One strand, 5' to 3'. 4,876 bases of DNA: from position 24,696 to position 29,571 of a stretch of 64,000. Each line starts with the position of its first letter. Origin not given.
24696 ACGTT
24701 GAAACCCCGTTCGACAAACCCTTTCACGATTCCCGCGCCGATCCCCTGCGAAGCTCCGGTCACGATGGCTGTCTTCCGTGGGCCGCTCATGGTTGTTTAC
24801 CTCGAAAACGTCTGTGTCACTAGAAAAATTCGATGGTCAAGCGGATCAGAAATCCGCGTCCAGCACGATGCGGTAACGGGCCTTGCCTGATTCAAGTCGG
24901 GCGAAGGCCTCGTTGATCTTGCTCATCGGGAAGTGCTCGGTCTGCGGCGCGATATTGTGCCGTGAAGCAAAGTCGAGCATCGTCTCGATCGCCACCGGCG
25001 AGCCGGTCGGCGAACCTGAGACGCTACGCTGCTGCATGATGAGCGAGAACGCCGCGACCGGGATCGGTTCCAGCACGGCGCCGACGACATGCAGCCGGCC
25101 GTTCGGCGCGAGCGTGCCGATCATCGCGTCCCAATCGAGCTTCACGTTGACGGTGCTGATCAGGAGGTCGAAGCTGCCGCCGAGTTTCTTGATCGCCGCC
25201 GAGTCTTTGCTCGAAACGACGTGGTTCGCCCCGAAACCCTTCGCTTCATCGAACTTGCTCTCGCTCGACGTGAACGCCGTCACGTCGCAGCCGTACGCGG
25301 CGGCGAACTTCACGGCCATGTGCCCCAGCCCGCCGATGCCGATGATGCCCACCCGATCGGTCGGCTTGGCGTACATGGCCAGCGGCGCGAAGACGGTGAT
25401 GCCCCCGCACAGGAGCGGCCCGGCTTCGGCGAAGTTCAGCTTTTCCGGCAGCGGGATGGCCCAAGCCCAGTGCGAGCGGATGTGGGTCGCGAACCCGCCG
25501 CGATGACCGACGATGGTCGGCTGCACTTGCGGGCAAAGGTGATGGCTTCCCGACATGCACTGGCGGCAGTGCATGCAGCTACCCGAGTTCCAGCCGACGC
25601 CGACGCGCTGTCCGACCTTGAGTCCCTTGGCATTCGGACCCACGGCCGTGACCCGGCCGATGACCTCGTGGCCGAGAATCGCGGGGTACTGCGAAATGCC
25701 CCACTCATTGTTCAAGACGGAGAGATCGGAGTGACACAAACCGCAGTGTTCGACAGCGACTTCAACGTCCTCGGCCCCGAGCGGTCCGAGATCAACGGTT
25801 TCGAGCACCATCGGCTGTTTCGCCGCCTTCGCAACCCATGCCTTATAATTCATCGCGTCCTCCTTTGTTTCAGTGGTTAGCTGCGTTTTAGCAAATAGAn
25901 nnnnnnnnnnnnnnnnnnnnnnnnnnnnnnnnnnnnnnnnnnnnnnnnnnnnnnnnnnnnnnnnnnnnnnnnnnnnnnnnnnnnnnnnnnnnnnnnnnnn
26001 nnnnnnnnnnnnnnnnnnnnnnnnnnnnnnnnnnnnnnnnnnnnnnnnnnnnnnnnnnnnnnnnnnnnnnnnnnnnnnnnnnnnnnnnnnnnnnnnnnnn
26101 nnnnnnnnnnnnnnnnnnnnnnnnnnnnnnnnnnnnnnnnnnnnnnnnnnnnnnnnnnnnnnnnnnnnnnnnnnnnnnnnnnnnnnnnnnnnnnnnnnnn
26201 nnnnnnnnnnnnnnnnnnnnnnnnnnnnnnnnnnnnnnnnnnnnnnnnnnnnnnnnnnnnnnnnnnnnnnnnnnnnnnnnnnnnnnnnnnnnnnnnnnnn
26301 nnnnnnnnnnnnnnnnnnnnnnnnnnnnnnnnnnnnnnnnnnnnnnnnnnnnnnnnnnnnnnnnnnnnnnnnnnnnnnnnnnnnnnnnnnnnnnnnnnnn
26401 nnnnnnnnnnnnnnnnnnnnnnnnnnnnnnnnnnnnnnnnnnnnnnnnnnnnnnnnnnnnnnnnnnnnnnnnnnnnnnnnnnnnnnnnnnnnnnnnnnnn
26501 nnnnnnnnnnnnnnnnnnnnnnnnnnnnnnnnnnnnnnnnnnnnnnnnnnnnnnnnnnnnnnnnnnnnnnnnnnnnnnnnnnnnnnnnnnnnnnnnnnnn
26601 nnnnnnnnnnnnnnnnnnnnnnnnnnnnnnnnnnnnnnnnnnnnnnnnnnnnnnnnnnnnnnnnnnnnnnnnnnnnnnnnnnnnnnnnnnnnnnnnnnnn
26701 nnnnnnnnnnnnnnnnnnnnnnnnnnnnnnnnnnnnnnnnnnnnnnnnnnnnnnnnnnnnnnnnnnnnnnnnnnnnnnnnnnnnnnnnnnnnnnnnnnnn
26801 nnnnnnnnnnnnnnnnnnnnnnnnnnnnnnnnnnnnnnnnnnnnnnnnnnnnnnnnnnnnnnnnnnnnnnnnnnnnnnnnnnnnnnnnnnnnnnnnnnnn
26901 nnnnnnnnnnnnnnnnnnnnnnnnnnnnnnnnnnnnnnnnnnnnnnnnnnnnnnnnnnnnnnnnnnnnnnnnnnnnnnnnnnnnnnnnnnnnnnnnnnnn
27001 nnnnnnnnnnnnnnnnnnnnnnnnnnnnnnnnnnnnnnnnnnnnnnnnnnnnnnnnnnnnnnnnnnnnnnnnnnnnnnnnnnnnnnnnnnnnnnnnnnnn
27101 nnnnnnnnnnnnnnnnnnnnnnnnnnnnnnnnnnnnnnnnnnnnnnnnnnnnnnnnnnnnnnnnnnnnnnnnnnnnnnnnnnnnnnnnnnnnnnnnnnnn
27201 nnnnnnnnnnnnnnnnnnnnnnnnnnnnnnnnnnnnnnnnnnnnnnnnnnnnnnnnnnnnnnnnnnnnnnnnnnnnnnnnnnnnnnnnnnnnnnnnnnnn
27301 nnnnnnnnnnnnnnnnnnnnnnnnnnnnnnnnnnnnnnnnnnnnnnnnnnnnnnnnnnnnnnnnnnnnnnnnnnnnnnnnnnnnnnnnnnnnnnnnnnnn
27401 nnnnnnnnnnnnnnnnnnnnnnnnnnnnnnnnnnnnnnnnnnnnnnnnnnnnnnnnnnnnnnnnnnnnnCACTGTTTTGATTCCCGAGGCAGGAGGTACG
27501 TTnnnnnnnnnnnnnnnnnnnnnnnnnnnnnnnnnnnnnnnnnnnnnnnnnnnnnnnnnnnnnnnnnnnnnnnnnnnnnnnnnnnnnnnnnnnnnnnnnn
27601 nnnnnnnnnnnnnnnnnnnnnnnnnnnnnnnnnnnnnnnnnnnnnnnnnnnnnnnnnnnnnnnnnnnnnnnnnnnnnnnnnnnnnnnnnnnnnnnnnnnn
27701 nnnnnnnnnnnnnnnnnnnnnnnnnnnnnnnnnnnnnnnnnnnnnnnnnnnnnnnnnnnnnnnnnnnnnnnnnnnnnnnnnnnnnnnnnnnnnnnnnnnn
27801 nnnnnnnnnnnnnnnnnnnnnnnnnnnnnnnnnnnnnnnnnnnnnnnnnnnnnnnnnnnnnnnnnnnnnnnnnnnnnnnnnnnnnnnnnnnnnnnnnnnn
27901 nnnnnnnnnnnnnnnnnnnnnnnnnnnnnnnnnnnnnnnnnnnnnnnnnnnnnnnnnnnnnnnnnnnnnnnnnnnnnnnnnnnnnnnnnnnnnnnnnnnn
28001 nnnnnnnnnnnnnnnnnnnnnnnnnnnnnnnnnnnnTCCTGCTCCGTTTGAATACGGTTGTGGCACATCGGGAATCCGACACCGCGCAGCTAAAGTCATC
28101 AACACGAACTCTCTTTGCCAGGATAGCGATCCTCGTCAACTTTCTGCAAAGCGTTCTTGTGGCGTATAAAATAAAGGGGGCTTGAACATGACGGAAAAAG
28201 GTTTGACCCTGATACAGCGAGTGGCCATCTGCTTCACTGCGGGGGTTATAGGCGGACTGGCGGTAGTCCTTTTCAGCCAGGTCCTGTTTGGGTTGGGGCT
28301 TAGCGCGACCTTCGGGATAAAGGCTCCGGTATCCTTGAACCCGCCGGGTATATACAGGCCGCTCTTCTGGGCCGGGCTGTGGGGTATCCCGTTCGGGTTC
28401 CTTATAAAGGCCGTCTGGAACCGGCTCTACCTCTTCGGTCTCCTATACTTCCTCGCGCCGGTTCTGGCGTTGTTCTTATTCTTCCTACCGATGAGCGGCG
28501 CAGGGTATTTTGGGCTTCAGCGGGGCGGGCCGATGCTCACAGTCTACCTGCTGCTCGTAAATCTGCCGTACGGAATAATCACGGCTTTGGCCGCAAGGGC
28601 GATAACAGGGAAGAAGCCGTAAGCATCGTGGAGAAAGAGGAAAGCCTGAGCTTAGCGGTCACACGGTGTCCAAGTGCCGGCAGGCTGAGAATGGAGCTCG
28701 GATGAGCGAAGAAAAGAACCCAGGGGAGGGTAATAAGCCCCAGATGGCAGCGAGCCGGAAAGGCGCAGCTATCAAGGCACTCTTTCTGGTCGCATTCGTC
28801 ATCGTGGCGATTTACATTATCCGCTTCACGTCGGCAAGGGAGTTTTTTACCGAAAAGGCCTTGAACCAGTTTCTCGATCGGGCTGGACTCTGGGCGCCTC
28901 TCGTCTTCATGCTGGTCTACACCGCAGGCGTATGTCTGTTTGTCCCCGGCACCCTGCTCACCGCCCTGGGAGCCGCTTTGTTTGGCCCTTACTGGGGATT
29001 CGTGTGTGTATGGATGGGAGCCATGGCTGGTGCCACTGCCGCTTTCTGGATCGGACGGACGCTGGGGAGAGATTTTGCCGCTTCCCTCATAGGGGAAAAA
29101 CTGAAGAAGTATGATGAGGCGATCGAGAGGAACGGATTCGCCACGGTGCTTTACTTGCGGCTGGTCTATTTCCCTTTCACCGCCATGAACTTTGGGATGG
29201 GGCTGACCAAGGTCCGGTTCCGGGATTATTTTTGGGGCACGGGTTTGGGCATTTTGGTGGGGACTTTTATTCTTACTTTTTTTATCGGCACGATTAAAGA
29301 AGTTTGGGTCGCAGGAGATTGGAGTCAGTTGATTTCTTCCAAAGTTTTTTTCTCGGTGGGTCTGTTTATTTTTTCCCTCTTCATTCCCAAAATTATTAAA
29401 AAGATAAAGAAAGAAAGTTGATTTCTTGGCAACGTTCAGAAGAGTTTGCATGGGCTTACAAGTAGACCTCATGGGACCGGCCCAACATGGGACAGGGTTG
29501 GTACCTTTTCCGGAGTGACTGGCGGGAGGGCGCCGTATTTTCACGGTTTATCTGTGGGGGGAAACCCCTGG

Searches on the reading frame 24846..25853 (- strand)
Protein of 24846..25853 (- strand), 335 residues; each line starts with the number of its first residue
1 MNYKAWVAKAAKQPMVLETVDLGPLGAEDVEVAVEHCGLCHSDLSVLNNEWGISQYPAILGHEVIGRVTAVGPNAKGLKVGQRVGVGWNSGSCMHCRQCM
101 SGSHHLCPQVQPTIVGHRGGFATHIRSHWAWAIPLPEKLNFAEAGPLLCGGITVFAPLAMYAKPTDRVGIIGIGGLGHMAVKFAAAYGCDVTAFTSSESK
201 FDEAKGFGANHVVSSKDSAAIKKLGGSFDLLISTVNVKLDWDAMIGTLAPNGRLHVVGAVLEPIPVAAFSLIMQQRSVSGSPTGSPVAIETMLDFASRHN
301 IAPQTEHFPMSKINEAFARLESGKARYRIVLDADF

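Call 16: search_protein_families(library=ncbifam, proteins=[window:24846-25853:-], max_evalue=1e-10)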
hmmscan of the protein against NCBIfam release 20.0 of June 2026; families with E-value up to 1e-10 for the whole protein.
window:24846-25853:- (335 aa): 18 families
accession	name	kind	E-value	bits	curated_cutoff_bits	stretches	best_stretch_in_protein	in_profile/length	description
NF047908.1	AldhRedAhr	equivalog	8.2e-172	570.6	470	1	3-333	4-335/335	NADPH-dependent aldehyde reductase Ahr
NF006940.0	PRK09422.1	equivalog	2.3e-51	174.8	344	1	4-332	2-334/338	alcohol dehydrogenase AdhP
TIGR02822.1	adh_fam_2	subfamily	1.9e-37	129.1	283.5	1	26-325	26-322/329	zinc-binding alcohol dehydrogenase family protein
NF010344.0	PRK13771.1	subfamily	2.1e-32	112.4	349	1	4-332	2-332/334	putative alcohol dehydrogenase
TIGR03989.1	Rxyl_3153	subfamily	1.8e-28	99.9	440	1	4-117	3-115/370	NDMA-dependent alcohol dehydrogenase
NF003808.0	PRK05396.1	equivalog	1.7e-27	96.2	380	1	4-332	2-339/341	L-threonine 3-dehydrogenase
TIGR03201.1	dearomat_had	equivalog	5.2e-27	94.9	338.65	1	6-331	2-347/349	6-hydroxycyclohex-1-ene-1-carbonyl-CoA dehydrogenase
NF041172.1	AcrlCoa_red_Thmprot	equivalog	8.3e-26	90.7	500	1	4-329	2-330/334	acryloyl-CoA reductase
TIGR00692.1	tdh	equivalog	2.8e-25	89.1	458.35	1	9-325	5-333/340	L-threonine 3-dehydrogenase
TIGR03366.1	HpnZ_proposed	hypoth_equivalog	3.5e-25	88.9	328.1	1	29-299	7-296/315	putative phosphonate catabolism associated alcohol dehydrogenase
TIGR03451.1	mycoS_dep_FDH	equivalog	7.6e-23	80.9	512.9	1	4-258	3-276/358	S-(hydroxymethyl)mycothiol dehydrogenase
NF007642.0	PRK10309.1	equivalog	1.2e-20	74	550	1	26-221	24-218/347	galactitol-1-phosphate 5-dehydrogenase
NF007489.0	PRK10083.1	equivalog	2.2e-20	72.9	376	1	15-322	12-325/339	Zn-dependent oxidoreductase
NF041097.1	keto_inos_dh_IolM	equivalog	3.1e-20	72.2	450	1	25-322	51-379/389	scyllo-inosose 3-dehydrogenase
TIGR02818.1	adh_III_F_hyde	equivalog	9.4e-20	71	543.95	1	4-113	3-111/368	S-(hydroxymethyl)glutathione dehydrogenase/class III alcohol dehydrogenase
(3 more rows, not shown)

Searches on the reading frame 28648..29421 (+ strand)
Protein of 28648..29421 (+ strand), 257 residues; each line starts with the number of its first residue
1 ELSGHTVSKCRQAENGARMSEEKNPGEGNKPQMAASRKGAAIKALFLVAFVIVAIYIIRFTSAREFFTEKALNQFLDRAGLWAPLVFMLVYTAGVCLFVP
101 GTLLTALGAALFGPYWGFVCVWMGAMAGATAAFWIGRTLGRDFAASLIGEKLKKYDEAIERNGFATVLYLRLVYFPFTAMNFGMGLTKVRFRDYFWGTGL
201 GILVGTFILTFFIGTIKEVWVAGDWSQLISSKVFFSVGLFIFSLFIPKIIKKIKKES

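Call 41: search_protein_families(library=pfam, proteins=[window:28648-29421:+], max_evalue=0.01)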
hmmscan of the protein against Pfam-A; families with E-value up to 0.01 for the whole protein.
window:28648-29421:+ (257 aa): 1 family
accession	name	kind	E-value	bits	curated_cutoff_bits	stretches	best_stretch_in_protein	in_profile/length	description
PF09335.16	VTT_dom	-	1.5e-25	90.5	33.9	1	99-213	1-121/123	VTT domain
